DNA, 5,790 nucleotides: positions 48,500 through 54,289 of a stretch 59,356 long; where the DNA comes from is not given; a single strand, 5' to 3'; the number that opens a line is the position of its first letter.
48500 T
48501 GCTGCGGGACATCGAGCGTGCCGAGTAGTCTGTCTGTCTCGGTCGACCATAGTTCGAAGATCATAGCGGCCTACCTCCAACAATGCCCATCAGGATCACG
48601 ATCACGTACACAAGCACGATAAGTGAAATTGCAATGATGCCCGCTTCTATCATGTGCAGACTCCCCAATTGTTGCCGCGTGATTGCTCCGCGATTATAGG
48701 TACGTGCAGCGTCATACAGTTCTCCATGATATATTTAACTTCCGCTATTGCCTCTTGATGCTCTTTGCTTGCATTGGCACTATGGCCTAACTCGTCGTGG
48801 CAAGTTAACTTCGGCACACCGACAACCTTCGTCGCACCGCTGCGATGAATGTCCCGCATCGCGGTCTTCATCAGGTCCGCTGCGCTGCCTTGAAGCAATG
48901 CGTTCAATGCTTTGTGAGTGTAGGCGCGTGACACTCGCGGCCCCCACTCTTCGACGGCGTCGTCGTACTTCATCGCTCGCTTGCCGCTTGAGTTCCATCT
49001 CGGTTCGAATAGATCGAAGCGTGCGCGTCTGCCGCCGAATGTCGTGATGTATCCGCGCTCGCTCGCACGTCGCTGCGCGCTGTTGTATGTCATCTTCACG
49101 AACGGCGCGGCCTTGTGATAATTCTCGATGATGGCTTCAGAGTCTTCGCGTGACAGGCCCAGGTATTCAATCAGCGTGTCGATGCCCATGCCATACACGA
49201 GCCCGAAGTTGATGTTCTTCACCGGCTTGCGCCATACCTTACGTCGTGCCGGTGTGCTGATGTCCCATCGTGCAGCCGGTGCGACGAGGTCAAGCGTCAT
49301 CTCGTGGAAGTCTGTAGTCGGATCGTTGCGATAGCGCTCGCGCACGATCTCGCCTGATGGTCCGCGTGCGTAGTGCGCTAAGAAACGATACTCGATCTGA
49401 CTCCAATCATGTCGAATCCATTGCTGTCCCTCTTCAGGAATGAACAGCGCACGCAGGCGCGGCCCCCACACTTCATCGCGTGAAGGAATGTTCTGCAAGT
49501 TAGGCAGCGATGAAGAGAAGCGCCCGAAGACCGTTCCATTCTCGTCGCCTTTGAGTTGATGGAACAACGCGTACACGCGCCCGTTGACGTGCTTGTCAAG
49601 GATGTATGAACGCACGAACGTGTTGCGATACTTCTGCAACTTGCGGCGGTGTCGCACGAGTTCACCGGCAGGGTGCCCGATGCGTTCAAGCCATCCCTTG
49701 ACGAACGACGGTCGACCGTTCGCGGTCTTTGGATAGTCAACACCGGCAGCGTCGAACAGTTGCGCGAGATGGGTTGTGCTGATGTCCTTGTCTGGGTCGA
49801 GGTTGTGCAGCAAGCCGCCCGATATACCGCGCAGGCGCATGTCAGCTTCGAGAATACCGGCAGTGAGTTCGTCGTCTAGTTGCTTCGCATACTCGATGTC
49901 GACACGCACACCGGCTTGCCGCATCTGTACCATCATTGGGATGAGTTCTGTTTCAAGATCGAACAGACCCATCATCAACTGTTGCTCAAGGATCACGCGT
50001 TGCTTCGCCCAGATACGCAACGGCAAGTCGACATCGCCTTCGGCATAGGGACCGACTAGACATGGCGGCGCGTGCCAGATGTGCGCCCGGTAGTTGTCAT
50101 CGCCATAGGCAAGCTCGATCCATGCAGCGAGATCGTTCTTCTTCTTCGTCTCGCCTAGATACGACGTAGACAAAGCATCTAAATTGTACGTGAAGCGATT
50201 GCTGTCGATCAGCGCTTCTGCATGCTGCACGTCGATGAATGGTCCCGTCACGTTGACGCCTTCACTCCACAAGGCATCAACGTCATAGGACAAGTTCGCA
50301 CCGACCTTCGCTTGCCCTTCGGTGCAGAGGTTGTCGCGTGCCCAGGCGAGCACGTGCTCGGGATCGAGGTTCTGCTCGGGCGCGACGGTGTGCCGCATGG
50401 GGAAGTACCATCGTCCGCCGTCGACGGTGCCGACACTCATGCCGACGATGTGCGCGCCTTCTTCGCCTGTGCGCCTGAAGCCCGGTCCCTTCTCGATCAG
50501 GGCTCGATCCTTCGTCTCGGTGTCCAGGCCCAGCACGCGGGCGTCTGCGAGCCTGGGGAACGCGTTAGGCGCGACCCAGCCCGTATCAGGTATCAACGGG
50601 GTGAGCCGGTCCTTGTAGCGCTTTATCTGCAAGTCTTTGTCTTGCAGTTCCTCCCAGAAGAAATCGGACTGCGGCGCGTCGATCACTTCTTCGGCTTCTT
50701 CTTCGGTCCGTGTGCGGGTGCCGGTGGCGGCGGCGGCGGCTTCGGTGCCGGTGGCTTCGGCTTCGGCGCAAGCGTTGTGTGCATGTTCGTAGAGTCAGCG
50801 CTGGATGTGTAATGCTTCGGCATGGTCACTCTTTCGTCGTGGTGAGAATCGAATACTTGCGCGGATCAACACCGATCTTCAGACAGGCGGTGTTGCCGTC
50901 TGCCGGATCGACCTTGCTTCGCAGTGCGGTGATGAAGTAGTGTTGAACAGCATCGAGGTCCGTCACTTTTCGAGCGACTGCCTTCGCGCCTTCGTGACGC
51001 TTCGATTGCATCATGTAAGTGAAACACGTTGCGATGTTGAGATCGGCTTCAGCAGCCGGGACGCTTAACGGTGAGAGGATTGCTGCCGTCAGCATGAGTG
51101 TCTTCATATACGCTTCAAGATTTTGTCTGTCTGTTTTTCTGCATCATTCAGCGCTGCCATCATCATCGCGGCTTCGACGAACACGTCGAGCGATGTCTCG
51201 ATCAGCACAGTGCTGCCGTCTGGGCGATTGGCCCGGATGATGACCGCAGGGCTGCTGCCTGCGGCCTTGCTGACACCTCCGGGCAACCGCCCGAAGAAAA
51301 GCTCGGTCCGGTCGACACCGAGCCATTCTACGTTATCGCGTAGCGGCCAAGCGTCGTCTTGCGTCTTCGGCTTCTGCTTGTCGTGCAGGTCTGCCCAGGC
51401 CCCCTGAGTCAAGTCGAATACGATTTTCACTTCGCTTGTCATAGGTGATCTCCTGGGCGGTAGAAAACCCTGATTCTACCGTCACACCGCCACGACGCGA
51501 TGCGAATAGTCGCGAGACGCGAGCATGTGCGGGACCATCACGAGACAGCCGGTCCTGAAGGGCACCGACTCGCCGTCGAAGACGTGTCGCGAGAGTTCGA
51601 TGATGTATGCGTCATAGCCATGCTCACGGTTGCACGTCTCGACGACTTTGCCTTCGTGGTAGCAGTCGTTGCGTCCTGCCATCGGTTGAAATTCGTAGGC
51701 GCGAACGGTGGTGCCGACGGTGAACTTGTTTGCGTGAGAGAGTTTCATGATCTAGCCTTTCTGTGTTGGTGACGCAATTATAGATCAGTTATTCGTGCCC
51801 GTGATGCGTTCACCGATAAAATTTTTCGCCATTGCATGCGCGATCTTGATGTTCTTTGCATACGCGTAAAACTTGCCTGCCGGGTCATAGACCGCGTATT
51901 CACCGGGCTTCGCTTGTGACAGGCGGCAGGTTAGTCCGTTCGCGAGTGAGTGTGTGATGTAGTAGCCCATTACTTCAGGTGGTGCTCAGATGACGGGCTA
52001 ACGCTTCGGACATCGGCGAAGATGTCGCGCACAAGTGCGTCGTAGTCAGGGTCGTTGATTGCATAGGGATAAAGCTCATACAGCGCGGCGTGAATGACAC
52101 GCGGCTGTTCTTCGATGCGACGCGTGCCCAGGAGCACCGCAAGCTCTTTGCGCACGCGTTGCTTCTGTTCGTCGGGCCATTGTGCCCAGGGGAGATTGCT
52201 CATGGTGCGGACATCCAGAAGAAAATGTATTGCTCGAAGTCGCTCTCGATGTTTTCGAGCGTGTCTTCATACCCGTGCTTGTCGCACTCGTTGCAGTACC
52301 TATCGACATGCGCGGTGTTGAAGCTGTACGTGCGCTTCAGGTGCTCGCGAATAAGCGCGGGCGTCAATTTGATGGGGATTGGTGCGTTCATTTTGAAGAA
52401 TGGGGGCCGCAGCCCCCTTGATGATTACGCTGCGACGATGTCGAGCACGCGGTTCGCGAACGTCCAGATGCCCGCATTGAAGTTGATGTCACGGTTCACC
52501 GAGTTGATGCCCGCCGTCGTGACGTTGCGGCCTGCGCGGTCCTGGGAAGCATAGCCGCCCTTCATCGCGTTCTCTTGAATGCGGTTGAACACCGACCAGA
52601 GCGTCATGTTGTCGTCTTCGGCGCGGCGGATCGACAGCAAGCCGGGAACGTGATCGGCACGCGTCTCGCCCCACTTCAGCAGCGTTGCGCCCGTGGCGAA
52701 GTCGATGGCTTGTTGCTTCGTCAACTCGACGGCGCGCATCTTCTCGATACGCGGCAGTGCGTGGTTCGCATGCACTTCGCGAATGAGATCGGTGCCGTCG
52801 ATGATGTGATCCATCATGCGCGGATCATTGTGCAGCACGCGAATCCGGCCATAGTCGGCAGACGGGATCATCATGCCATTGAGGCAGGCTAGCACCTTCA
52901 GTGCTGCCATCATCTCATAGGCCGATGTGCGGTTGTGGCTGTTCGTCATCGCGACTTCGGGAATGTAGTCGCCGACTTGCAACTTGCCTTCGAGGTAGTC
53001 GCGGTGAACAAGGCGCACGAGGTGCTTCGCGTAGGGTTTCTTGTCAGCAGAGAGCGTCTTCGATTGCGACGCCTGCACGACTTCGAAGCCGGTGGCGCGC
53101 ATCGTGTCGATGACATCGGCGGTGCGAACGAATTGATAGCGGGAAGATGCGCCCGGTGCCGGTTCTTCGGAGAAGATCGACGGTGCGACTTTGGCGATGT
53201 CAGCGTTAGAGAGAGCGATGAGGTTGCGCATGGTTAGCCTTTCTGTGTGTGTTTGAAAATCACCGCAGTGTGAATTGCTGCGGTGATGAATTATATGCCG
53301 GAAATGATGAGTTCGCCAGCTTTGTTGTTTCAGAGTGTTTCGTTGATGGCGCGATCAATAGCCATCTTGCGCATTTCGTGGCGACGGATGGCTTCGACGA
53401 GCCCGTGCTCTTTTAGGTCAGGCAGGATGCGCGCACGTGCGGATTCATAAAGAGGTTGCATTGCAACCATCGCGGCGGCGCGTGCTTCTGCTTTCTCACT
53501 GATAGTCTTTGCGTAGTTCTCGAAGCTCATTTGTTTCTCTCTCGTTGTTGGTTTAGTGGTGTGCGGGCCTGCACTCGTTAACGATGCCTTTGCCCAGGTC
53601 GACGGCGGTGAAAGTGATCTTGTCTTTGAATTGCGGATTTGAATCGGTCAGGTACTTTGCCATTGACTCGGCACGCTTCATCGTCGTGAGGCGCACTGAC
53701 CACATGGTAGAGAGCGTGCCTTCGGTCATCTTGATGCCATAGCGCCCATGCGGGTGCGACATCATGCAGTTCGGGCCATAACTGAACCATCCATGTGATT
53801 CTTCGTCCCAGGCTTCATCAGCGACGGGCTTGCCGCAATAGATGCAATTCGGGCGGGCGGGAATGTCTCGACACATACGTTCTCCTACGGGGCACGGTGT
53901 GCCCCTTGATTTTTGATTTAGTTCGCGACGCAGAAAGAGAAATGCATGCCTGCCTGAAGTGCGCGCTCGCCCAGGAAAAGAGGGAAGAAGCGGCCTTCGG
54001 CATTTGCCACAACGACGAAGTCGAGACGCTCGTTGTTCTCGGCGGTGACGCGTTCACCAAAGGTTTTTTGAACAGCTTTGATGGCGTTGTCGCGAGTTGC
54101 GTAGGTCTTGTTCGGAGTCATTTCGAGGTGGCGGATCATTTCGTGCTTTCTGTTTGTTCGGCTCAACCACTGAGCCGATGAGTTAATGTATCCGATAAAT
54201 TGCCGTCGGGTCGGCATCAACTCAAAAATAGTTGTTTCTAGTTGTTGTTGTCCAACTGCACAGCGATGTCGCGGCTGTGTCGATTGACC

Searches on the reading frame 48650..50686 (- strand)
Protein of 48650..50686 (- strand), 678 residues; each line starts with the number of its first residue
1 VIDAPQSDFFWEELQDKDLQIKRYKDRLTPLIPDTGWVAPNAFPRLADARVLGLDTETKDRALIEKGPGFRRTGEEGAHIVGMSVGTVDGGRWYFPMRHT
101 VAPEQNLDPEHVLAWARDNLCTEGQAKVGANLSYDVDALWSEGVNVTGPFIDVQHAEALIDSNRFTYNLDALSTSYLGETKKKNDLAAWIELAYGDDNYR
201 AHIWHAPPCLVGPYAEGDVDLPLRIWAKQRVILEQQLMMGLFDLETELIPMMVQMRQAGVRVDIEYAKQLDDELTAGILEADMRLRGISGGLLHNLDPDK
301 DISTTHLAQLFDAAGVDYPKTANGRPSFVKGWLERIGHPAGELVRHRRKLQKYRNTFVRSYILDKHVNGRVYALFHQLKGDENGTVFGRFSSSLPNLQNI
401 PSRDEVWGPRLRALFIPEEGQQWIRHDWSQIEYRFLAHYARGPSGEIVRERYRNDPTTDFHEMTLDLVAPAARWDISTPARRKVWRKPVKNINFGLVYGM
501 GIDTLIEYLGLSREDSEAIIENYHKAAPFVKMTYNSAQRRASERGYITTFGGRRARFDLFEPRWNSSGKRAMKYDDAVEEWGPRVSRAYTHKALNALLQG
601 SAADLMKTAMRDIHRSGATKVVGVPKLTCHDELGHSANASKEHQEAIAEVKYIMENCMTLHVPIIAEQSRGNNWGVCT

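Call 10: search_protein_families(library=phrogs, proteins=[window:48650-50686:-])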
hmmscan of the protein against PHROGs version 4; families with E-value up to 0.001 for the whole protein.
window:48650-50686:- (678 aa): 7 families
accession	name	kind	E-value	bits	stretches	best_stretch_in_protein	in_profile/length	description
phrog_17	-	DNA, RNA and nucleotide metabolism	5.3e-110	370.3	1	22-677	650-1233/1445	DNA polymerase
phrog_15971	-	DNA, RNA and nucleotide metabolism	2.3e-16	60.9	1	288-677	32-375/376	DNA polymerase I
phrog_2573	-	DNA, RNA and nucleotide metabolism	1e-14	55.5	1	422-657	18-248/336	DNA polymerase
phrog_10285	-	DNA, RNA and nucleotide metabolism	5e-14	53.1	1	393-659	28-301/321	DNA polymerase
phrog_5995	-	DNA, RNA and nucleotide metabolism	5.7e-13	50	1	495-664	3-154/236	DNA polymerase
phrog_12241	-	DNA, RNA and nucleotide metabolism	1.4e-12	48.4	2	338-406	436-499/502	DNA polymerase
phrog_23226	-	DNA, RNA and nucleotide metabolism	1.1e-06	28.5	1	354-526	278-458/611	DNA polymerase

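Call 49: search_protein_families(library=pfam, max_evalue=0.001, proteins=[window:48650-50686:-])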
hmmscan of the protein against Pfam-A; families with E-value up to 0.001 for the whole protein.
window:48650-50686:- (678 aa): 2 families
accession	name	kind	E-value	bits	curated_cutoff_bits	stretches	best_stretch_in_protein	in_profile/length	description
PF00476.26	DNA_pol_A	-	8e-57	193.3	34.3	1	268-675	5-380/381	DNA polymerase family A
PF01612.26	DNA_pol_A_exo1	-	1.4e-05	25.4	23.6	1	81-228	56-167/173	3'-5' exonuclease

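Call 51: search_dna_similar(query=window:48650-50686:-, collection=phages, mode=protein, max_rows=12)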
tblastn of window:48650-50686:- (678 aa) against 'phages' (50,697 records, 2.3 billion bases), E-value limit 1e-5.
Records with a match: 3322; places in all: 3324; records where one place covers at least 80% of the query: 365.
Best place of each record, by identity: <60% 3322.
By first word of the organism name: Mycobacterium 996; Vibrio 467; Salmonella 289; Microbacterium 188; Escherichia 157; Staphylococcus 139; Pseudomonas 116; Gordonia 113; Enterococcus 110; Listeria 69; and 86 more.
By host as written in the record: Mycobacterium smegmatis mc2 155 715; - 525; Mycobacterium smegmatis mc#155 130; Microbacterium foliorum NRRL B-24224 90; Microbacterium foliorum NRRL B-24224 SEA 72; Escherichia coli 62; Gordonia terrae 3612 56; Mycobacterium smegmatis mc2155 54; and 485 more.
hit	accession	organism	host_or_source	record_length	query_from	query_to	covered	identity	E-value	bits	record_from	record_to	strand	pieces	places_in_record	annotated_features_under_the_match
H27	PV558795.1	Variovorax phage VPv64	Variovorax paradoxus DSM 645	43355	9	675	98%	48.8%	0e+0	599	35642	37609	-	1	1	record has no annotation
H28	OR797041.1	Stenotrophomonas phage vB_SmaS_Bhz54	Stenotrophomonas maltophilia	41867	9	675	98%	48.5%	0e+0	600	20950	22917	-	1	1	putative DNA polymerase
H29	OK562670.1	Stenotrophomonas phage vB_SM_ytsc_ply2008005c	Stenotrophomonas maltophilia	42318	9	675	98%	48.5%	0e+0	599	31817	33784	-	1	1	DNA polymerase A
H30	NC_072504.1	Stenotrophomonas phage vB_SM_ytsc_ply2008005c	Stenotrophomonas maltophilia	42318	9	675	98%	48.5%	0e+0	599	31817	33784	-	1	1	DNA polymerase A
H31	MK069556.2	Microcystis phage Me-ZS1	Microcystis elabens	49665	9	675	98%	48.4%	0e+0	604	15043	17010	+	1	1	DNA polymerase A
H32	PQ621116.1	Pseudomonas phage PSASB_03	Pseudomonas aeruginosa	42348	9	675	98%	48.4%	0e+0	598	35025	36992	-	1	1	DNA polymerase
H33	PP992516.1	Pseudomonas phage Baskent_P4_1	Pseudomonas aeruginosa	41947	9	675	98%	48.4%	0e+0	598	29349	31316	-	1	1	DNA polymerase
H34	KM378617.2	Vibrio phage VpKK5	Vibrio parahaemolyticus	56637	9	675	98%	43.8%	3e-166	534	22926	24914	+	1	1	DNA polymerase A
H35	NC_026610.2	Vibrio phage VpKK5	Vibrio parahaemolyticus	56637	9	675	98%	43.8%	3e-166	534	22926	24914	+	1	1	DNA polymerase A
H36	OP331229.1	Vibrio phage 033B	Vibrio parahaemolyticus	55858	9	675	98%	43.3%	6e-164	528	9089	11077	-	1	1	DNA polymerase A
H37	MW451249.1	Vibrio phage GH32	Vibrio parahaemolyticus GH32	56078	9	675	98%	43.3%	6e-164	528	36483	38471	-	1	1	record has no annotation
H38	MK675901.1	Shewanella phage S0112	Shewanella indica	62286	9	675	98%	43.1%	2e-163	526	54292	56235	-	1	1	DNA polymerase I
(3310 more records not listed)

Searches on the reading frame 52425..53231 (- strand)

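Call 10: search_protein_families(library=phrogs, proteins=[window:52425-53231:-])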
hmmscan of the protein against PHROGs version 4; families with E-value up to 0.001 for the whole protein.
window:52425-53231:- (268 aa): 1 family
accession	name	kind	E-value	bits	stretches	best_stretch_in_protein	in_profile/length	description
phrog_12094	-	unknown function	8.4e-49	167.2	1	6-265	18-277/281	-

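Call 42: search_protein_families(library=pfam, max_evalue=0.001, proteins=[window:52425-53231:-])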
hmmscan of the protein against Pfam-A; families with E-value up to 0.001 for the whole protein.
window:52425-53231:- (268 aa): 1 family
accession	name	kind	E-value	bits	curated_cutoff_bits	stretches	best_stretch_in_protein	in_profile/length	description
PF06067.16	DUF932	-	1.6e-22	80.9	23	1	29-232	6-216/227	Domain of unknown function (DUF932)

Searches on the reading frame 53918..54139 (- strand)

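Call 64: search_protein_families(library=pfam, max_evalue=0.01, proteins=[window:53918-54139:-])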
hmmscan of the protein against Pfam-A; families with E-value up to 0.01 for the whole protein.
window:53918-54139:- (73 aa): 1 family
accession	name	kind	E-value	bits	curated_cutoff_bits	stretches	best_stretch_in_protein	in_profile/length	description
PF07151.18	DUF1391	-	0.0096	16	27.3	0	33-54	5-26/48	Protein of unknown function (DUF1391)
